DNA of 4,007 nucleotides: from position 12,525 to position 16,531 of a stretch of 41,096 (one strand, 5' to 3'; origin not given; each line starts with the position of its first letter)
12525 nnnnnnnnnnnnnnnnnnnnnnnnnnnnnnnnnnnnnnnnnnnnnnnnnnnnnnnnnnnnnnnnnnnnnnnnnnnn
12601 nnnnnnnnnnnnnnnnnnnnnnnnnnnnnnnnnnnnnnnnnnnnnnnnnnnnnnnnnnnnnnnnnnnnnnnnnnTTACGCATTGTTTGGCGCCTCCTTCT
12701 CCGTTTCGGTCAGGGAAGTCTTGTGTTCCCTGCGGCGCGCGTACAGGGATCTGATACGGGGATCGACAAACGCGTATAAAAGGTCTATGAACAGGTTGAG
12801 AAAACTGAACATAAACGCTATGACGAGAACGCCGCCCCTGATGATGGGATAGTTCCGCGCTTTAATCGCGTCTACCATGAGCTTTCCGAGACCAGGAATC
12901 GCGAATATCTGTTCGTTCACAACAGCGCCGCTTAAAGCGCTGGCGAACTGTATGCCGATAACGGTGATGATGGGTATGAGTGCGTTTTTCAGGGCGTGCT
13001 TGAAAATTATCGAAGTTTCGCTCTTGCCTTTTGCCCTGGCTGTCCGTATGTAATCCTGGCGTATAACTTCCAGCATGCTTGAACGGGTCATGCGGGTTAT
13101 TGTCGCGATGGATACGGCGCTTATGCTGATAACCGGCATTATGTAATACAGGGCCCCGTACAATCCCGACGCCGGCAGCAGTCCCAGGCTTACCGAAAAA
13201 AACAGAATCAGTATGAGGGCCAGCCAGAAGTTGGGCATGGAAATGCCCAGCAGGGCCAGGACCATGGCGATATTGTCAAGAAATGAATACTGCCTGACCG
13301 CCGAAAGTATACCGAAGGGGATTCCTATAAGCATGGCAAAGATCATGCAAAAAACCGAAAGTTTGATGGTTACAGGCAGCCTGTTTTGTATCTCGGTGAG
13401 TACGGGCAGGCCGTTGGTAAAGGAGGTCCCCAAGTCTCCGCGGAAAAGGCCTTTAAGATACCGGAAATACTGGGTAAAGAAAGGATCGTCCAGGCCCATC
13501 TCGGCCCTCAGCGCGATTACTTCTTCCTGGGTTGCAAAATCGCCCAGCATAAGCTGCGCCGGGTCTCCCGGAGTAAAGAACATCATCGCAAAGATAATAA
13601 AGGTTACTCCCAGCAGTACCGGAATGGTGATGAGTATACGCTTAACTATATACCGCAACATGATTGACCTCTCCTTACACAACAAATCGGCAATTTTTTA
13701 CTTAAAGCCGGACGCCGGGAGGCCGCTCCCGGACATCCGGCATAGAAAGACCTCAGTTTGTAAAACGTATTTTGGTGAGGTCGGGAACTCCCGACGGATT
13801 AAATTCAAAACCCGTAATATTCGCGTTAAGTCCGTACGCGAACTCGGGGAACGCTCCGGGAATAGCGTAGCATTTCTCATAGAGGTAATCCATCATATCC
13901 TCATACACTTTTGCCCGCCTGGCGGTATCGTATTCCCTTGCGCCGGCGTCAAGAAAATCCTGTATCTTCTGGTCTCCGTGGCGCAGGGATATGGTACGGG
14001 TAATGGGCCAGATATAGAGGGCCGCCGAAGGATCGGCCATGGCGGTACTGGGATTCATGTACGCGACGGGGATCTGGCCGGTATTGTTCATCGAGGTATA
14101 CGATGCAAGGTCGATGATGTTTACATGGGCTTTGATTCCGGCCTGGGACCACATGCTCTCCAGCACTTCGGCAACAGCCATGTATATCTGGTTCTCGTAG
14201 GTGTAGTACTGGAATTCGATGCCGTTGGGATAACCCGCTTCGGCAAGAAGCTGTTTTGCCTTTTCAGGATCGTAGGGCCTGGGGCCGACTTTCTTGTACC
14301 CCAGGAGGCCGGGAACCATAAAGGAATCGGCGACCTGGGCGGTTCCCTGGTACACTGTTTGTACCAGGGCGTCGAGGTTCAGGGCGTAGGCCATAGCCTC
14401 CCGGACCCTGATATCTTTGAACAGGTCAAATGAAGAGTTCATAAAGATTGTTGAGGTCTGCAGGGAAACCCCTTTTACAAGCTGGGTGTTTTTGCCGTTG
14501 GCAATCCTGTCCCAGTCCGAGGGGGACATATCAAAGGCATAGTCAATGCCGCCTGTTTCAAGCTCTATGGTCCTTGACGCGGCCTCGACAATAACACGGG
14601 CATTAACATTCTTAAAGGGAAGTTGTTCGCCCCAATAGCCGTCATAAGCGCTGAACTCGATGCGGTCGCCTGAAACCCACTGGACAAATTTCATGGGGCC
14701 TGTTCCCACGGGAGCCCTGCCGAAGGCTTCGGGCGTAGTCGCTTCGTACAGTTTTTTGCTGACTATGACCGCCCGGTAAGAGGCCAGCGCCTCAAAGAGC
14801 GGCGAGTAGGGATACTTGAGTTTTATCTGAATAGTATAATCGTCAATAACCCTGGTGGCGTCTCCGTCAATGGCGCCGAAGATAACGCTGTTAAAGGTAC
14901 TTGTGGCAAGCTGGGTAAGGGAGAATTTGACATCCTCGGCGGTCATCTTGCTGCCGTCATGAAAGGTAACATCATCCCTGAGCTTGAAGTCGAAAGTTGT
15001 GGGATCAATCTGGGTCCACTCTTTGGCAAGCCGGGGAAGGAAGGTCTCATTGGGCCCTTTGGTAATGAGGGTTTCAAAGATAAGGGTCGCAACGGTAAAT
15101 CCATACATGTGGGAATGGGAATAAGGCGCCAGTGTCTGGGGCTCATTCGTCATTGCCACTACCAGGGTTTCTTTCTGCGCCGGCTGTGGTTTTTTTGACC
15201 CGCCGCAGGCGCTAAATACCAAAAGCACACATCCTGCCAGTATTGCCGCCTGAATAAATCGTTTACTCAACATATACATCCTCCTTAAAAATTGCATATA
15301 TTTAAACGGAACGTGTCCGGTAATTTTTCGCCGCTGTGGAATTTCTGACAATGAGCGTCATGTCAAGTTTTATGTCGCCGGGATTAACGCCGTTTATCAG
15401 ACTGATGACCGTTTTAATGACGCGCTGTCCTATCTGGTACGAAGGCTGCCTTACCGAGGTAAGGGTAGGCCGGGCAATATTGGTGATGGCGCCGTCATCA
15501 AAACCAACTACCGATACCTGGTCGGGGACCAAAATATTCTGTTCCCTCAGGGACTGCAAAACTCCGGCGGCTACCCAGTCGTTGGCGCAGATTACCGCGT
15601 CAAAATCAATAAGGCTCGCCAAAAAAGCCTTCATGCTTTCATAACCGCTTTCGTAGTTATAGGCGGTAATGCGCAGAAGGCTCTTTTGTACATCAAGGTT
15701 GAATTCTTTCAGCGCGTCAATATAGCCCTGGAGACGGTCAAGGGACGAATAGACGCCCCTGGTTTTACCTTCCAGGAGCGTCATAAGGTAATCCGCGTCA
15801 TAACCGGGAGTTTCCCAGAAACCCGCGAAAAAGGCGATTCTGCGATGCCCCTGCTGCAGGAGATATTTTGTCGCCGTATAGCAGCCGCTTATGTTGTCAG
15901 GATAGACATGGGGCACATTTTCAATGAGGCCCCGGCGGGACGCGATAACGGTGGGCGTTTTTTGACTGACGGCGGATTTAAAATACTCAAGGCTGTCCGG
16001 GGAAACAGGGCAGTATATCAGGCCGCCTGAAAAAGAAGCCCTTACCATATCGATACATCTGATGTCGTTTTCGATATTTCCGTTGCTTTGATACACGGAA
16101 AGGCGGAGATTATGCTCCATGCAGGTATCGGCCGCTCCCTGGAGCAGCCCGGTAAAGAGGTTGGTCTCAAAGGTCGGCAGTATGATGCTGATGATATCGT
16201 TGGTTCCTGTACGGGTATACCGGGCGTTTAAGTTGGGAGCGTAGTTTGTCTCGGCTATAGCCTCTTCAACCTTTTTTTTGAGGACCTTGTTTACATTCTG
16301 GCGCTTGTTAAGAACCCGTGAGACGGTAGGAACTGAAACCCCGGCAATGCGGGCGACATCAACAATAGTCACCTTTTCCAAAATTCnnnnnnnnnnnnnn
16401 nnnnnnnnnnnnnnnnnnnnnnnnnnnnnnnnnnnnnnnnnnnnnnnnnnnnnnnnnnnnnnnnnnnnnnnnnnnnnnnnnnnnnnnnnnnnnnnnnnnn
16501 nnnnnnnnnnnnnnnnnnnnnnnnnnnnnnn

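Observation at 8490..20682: LacI-controlled nine-gene operon joining two MmgE/PrpD enzymes, an EPSP-synthase-fold enzyme and an Opp-type importer, with a divergent DASS-like permease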

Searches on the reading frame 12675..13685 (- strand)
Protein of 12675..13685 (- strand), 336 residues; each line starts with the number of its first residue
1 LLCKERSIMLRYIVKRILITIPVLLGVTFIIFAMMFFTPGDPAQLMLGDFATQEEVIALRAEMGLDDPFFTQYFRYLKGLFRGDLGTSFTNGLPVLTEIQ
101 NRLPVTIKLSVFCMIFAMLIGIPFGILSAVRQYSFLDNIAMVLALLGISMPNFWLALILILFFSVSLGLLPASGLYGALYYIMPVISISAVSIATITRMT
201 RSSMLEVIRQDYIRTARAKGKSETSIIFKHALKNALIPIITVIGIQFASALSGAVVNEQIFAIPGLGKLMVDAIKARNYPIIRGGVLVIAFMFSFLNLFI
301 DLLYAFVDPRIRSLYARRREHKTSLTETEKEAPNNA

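Call 3: search_protein_families(library=pfam, proteins=[window:12675-13685:-])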
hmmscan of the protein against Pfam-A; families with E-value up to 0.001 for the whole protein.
window:12675-13685:- (336 aa): 2 families
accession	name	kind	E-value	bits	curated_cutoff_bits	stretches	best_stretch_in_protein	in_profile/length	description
PF00528.27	BPD_transp_1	-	2.4e-44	151.7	26.4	1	121-312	1-183/184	Binding-protein-dependent transport system inner membrane component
PF19300.4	BPD_transp_1_N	-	7.8e-20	71.6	23.8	1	9-109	1-113/114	Binding-prot-dependent transport system membrane comp, N-term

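Call 4: search_protein_families(library=ncbifam, proteins=[window:12675-13685:-])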
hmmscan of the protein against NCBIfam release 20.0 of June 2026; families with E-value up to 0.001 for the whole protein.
window:12675-13685:- (336 aa): 25 families
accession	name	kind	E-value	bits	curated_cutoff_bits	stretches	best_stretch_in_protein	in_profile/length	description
NF045470.1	Opp2B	equivalog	5.7e-101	337.6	350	1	16-312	1-300/300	nickel ABC transporter permease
TIGR02789.1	nickel_nikB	equivalog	2.3e-87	293.3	447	1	9-313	1-308/314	nickel ABC transporter permease subunit NikB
NF008161.0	PRK10914.1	equivalog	5.6e-87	292.1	590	2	180-313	204-337/339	dipeptide ABC transporter permease DppB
NF011661.0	PRK15081.1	equivalog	4e-86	289.2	463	1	9-312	1-304/306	glutathione ABC transporter permease GsiC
NF045469.1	Opp1B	equivalog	8e-86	288.3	380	1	9-312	1-307/307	nickel/cobalt ABC transporter permease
NF007677.0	PRK10352.1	equivalog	9.1e-80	268.1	433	1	9-313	1-308/314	nickel ABC transporter permease subunit NikB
NF045471.1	Opp3B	equivalog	2.5e-78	263.6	480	1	9-312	1-303/308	oligopeptide ABC transporter permease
NF045472.1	Opp4B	equivalog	9.1e-72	242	450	1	9-312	1-319/319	oligopeptide ABC transporter permease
NF007008.0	PRK09471.1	equivalog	1.3e-70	238.3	388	1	9-312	1-305/306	oligopeptide ABC transporter permease OppB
NF011690.0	PRK15110.1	equivalog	1.3e-53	182.6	432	2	181-309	183-311/321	putrescine export ABC transporter permease SapB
NF011712.0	PRK15133.1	subfamily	6.3e-41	140.5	445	1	54-311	83-359/364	microcin C ABC transporter permease YejB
NF043081.1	MMSYN1_0165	equivalog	6.4e-35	120.9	350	1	90-312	162-385/388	oligopeptide ABC transporter permease OppB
NF045476.1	Opp4C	equivalog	5.4e-13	48.8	350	1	92-251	65-210/278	oligopeptide ABC transporter permease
NF045474.1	Opp2C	equivalog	1.6e-12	47.5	300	1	95-249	31-170/236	nickel transporter permease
TIGR02790.1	nickel_nikC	equivalog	7.3e-09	35.6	358.45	1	105-249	63-192/258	nickel ABC transporter permease subunit NikC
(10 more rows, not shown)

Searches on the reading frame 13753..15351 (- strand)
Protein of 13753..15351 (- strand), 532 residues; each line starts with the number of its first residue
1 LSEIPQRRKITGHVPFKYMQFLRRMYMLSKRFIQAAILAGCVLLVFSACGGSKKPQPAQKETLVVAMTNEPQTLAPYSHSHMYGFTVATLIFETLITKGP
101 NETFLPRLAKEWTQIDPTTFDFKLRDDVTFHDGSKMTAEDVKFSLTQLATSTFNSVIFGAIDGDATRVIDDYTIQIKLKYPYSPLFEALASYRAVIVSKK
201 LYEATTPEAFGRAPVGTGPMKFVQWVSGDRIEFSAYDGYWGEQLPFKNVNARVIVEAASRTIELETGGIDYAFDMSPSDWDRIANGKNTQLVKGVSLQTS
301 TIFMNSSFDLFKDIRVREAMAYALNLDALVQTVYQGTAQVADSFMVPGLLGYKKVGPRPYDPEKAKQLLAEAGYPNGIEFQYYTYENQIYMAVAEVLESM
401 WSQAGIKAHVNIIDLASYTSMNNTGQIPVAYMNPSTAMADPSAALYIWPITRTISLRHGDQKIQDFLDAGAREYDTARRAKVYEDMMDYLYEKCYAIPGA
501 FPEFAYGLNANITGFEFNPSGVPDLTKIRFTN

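Call 3: search_protein_families(library=pfam, proteins=[window:13753-15351:-])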
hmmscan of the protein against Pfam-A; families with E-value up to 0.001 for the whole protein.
window:13753-15351:- (532 aa): 1 family
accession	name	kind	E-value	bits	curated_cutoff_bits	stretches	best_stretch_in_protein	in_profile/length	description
PF00496.27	SBP_bac_5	-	9.7e-84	282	32.4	1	105-448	3-360/368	Bacterial extracellular solute-binding proteins, family 5 Middle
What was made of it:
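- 13753..15273 (-): Family-5 solute-binding lipoprotein of the ABC importer. PF00496 matches at 1e-83 (call 3).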

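Call 4: search_protein_families(library=ncbifam, proteins=[window:13753-15351:-])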
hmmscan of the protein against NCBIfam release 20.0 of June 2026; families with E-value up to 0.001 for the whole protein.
window:13753-15351:- (532 aa): 10 families
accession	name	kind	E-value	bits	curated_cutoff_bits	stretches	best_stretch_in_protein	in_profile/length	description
NF011942.0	PRK15413.1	equivalog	1.6e-50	172.3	594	1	57-519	25-500/512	glutathione ABC transporter substrate-binding protein GsiB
NF045468.1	Opp5A_nikA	equivalog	9.2e-50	169.5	600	1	47-520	2-477/488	nickel ABC transporter substrate-binding protein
TIGR02294.1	nickel_nikA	equivalog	1e-48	166.1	393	1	60-500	5-471/501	nickel ABC transporter substrate-binding protein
NF045467.1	Opp4A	equivalog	3.3e-47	161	650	1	55-524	29-550/556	oligopeptide ABC transporter substrate-binding protein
NF043070.1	DppA_dipep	equivalog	2.1e-38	132.2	1005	1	59-443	27-442/535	dipeptide ABC transporter periplasmic-binding protein DppA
NF047575.1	opine_bind_CntA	exception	1.8e-37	129.1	800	1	34-377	9-363/535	staphylopine-dependent metal ABC transporter substrate-binding lipoprotein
TIGR04028.1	SBP_KPN_01854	hypoth_equivalog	3.3e-27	95.2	468.5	1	105-528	45-506/509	TIGR04028 family ABC transporter substrate-binding protein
NF011689.0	PRK15109.1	equivalog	1.9e-24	86.3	560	1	55-410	28-413/547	ABC transporter substrate-binding protein SapA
NF011684.0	PRK15104.1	equivalog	1.5e-22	80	947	1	30-493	7-502/543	oligopeptide ABC transporter substrate-binding protein OppA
NF010149.0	PRK13626.1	equivalog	5.8e-17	61.5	476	1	84-260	143-310/552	HTH-type transcriptional regulator SgrR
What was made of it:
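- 13753..15273 (-): All named equivalogs score below their cutoffs (call 4).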

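Call 30: search_solved_structures(query=window:13753-15351:-, max_evalue=1e-20)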
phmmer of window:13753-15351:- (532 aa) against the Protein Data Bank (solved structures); distinct sequences matched with E-value up to 1e-20: 45.
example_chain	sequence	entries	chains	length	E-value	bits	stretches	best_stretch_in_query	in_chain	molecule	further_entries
5u4o_A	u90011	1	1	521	1e-59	206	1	35-524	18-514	ABC transporter substrate-binding protein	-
1uqw_A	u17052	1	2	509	1.8e-46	162.3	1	61-519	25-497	PUTATIVE BINDING PROTEIN YLIB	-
6hlx_A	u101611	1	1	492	1.4e-43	152.7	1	62-519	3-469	AgaA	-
4ra1_A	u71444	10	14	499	2.5e-43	151.9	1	63-414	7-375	ABC transporter, substrate binding protein (Agrocinopines A and B) | ABC transporter substrate-binding protein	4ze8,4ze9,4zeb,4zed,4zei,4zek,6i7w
8cke_A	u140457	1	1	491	3e-43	151.6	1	65-414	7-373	ABC transporter substrate-binding protein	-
4zec_A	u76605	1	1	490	3.7e-43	151.3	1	67-414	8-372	ABC transporter, substrate binding protein (Agrocinopines A and B)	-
8ch1_A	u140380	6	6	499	1.6e-42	149.2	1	58-407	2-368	Agrocinopine utilization periplasmic binding protein AccA | AccA | ABC transporter substrate binding protein (Agrocinopine)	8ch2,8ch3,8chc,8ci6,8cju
8upi_A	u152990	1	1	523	1e-40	143.2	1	59-419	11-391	Peptide ABC transporter substrate-binding protein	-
8c6r_A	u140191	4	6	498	3.3e-40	141.6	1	97-408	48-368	Agrocinopine utilization periplasmic binding protein AccA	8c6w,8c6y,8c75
8caw_A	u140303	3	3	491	3.3e-40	141.6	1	97-408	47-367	Agrocinopine utilization periplasmic binding protein AccA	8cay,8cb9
8c6u_A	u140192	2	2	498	3.8e-40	141.4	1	97-408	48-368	Agrocinopine utilization periplasmic binding protein AccA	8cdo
4oet_A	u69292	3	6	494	6.2e-39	137.4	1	59-517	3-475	Putative peptide ABC-transport system periplasmic peptide-binding protein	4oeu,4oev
8z1z_F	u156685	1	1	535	4.2e-37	131.3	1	59-442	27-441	Dipeptide-binding protein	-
8z1y_F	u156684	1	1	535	5.2e-37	131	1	59-442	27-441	Dipeptide-binding protein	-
1dpp_A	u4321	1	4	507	1.6e-36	129.4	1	100-442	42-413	DIPEPTIDE BINDING PROTEIN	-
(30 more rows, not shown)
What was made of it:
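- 13753..15273 (-): The best solved relatives are 5u4o, YliB/GsiB, AgaA, AccA and NikA (call 30).
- The best named SBP5 relatives are GsiB, NikA, CntA, AgaA and AccA (calls 4, 30).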

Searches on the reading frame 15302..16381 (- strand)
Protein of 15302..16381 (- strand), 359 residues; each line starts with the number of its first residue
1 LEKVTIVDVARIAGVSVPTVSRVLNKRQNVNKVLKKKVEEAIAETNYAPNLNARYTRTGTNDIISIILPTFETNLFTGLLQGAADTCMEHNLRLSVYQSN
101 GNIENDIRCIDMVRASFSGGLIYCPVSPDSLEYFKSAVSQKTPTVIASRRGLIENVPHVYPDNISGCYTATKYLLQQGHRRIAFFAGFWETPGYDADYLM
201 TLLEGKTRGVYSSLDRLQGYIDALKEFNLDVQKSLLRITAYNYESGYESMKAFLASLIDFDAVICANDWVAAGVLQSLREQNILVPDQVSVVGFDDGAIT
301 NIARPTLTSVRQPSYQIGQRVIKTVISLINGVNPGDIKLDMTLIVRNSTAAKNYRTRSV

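Call 3: search_protein_families(library=pfam, proteins=[window:15302-16381:-])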
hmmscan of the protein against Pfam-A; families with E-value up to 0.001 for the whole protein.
window:15302-16381:- (359 aa): 4 families
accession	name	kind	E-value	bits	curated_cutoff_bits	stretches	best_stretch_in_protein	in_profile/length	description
PF13377.12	Peripla_BP_3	-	2.8e-31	109.3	26.5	1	172-349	2-167/167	Periplasmic binding protein-like domain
PF00532.27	Peripla_BP_1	-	1.1e-23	84.6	22.2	1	63-333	3-267/281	Periplasmic binding proteins and sugar binding domain of LacI family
PF00356.27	LacI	-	5.7e-17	61.7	27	1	5-50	1-46/46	Bacterial regulatory proteins, lacI family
PF13407.12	Peripla_BP_4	-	5.6e-14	52.7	35.1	1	64-331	1-256/258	Periplasmic binding protein domain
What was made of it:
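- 15302..16381 (-): LacI-family repressor, the presumed binder of the three operators. The HTH and periplasmic-binding-protein-like domains are present (call 3).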

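Call 4: search_protein_families(library=ncbifam, proteins=[window:15302-16381:-])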
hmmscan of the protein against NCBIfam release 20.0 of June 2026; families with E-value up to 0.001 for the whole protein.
window:15302-16381:- (359 aa): 18 families
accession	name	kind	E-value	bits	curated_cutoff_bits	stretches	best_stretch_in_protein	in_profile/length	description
NF008269.0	PRK11041.1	equivalog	4.8e-51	173.8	436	1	3-352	9-340/342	DNA-binding transcriptional regulator CytR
NF047341.1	lactose_RbsR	equivalog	6.2e-51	173.7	382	2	3-184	2-184/331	ribose utilization transcriptional repressor RbsR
TIGR01481.1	ccpA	equivalog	4.4e-47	161.1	442.35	1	3-340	2-320/330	catabolite control protein A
NF007979.0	PRK10703.1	equivalog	4.6e-45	154.2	501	1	5-356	3-338/341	HTH-type transcriptional repressor PurR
NF007075.0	PRK09526.1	subfamily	3.9e-44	151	340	2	200-357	184-339/358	LacI family DNA-binding transcriptional regulator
NF007743.0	PRK10423.1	equivalog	4.2e-44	151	531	1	5-348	3-329/330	ribose operon transcriptional repressor RbsR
NF052440.1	TransRegGNTRPSEAE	equivalog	2.4e-43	148.5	400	2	213-349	194-333/333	HTH-type transcriptional regulator GntR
NF008002.0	PRK10727.1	equivalog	5.1e-42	144.2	557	1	5-354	3-334/341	HTH-type transcriptional regulator GalR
NF007706.0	PRK10401.1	equivalog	4.6e-38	131.4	555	2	4-186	2-183/346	HTH-type transcriptional regulator GalS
NF007449.0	PRK10014.1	subfamily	3e-36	125.2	310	2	2-187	5-190/342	Mal regulon transcriptional regulator MalI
NF047913.1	TransRegIdnR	equivalog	6.9e-32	111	500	2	215-333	196-313/331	DNA-binding transcriptional regulator IdnR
TIGR02417.1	fruct_sucro_rep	subfamily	2.1e-28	99.5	389.55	2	5-187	1-186/327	D-fructose-responsive transcription factor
NF051853.1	TransRegUriRCory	equivalog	3.8e-24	85.4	550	1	5-350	2-325/327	transcriptional regulator UriR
NF008452.0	PRK11303.1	equivalog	5.5e-24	85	385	2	5-186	2-186/332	catabolite repressor/activator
TIGR02405.1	trehalos_R_Ecol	equivalog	8.7e-21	74.6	357.35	1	3-332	1-299/311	trehalose operon repressor TreR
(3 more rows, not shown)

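Call 77: search_solved_structures(query=window:15302-16381:-, max_evalue=1e-25)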
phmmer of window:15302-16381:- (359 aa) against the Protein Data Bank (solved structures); distinct sequences matched with E-value up to 1e-25: 19.
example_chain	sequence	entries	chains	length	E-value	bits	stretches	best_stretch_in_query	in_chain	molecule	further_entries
2o20_A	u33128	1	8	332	8.6e-39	136.9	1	4-349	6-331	Catabolite control protein A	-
3oqo_A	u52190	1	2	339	4.2e-38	134.6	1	4-353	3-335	Catabolite control protein A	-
3oqm_A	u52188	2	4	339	7.6e-38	133.7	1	4-350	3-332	Catabolite control protein A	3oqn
1rzr_G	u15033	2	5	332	9.8e-35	123.5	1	3-330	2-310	Glucose-resistance amylase regulator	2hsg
1zvv_A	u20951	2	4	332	1.9e-34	122.6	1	3-330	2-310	Glucose-resistance amylase regulator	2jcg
9ny7_A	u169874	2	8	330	2.2e-34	122.4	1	4-344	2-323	Ribose operon repressor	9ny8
5ysz_A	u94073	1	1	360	1.7e-32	116.2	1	4-348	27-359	Transcriptional regulator, LacI family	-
3dbi_A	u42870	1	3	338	5.2e-32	114.6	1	3-335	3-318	SUGAR-BINDING TRANSCRIPTIONAL REGULATOR, LACI FAMILY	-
1jh9_A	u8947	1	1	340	1.3e-28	103.4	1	5-355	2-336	PURINE NUCLEOTIDE SYNTHESIS REPRESSOR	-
7ff4_A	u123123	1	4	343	1.6e-28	103.1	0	6-187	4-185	Transcriptional regulator, LacI family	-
1jft_A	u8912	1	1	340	4.4e-28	101.6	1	5-355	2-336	PURINE NUCLEOTIDE SYNTHESIS REPRESSOR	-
2pua_A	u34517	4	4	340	9.2e-28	100.6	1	5-355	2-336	PURINE REPRESSOR | PROTEIN (PURINE REPRESSOR)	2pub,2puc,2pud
1jfs_A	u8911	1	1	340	9.3e-28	100.6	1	5-355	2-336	PURINE NUCLEOTIDE SYNTHESIS REPRESSOR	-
2pue_A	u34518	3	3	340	1e-27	100.4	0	5-355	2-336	PROTEIN (PURINE REPRESSOR ) | PROTEIN (PURINE REPRESSOR)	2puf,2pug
1vpw_A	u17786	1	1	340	1e-27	100.4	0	5-188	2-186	PURINE REPRESSOR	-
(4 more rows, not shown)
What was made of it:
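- PurR and CcpA are among the closest solved LacI relatives (call 77).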
